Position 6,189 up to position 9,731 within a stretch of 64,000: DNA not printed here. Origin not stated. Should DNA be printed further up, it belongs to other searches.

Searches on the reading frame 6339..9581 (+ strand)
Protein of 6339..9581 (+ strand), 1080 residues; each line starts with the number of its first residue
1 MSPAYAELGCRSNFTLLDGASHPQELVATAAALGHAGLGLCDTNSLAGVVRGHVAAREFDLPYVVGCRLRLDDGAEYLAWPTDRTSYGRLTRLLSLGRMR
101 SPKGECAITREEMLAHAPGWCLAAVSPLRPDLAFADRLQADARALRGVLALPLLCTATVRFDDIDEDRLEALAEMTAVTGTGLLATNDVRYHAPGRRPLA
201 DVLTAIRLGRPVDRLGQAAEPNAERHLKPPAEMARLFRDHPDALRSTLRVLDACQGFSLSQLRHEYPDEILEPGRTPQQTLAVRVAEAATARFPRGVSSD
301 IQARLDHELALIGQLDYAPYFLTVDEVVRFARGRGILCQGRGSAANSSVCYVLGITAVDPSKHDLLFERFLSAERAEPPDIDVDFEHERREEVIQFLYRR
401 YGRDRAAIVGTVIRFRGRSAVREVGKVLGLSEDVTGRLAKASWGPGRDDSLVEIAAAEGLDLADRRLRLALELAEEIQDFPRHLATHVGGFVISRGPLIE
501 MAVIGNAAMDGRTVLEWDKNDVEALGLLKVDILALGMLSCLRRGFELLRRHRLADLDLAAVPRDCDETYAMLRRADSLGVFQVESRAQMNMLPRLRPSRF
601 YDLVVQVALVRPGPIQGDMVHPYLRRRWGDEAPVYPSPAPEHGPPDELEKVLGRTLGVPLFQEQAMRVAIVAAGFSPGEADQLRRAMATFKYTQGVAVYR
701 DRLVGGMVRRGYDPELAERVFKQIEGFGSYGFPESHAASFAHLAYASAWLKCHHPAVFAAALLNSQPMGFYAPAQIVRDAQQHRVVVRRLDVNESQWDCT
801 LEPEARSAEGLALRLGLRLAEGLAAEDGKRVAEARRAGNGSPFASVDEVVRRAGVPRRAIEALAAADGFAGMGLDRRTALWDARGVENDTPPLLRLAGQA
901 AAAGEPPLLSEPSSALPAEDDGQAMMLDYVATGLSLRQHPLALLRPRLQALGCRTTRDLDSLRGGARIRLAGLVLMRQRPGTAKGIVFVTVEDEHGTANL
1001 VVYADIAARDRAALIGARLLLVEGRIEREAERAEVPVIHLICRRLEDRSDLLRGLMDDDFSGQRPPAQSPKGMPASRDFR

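Call 28: search_protein_families(library=ncbifam, proteins=[window:6339-9581:+], max_evalue=0.001)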
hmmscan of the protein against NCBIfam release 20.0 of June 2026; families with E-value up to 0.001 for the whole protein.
window:6339-9581:+ (1080 aa): 13 families
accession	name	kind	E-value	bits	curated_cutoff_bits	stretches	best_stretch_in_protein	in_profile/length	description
NF004225.0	PRK05672.1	subfamily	0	1300.3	939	1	2-1080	3-1047/1047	error-prone DNA polymerase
NF004226.0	PRK05673.1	equivalog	1.5e-166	556.2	1002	1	3-1036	4-1055/1146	DNA polymerase III subunit alpha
TIGR00594.1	polc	superfamily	1.6e-148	496.6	434.35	2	169-1003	182-1022/1022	DNA polymerase III subunit alpha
NF005298.0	PRK06826.1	equivalog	5e-143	478.2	1260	1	171-1034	190-1063/1151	DNA polymerase III subunit alpha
NF005377.0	PRK06920.1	equivalog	2.4e-116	389.9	1806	1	5-1035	3-1015/1108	DNA polymerase III subunit alpha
NF005617.0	PRK07374.1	equivalog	4.5e-104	349.4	1653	1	172-1052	192-1087/1170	DNA polymerase III subunit alpha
NF005582.0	PRK07279.1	equivalog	1.4e-97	327.9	1279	1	183-835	150-770/1033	DNA polymerase III subunit alpha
NF005516.0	PRK07135.1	equivalog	2e-90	304.3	1084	1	299-873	251-813/974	DNA polymerase III DnaE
NF004550.0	PRK05898.1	equivalog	2.1e-89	301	1182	1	299-877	252-814/971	DNA polymerase III subunit alpha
NF007079.0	PRK09532.1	equivalog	2.4e-73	247.7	1525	1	183-731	201-775/876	DNA polymerase III subunit alpha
NF001688.0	PRK00448.1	equivalog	1.3e-16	59.4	873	1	277-360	829-912/1445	PolC-type DNA polymerase III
TIGR01405.1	polC_Gram_pos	equivalog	1.1e-11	43.3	1043.45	0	729-767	1034-1072/1211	DNA polymerase III subunit alpha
NF005616.0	PRK07373.1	equivalog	2.6e-08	32.8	646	1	729-878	35-178/449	DNA polymerase III subunit alpha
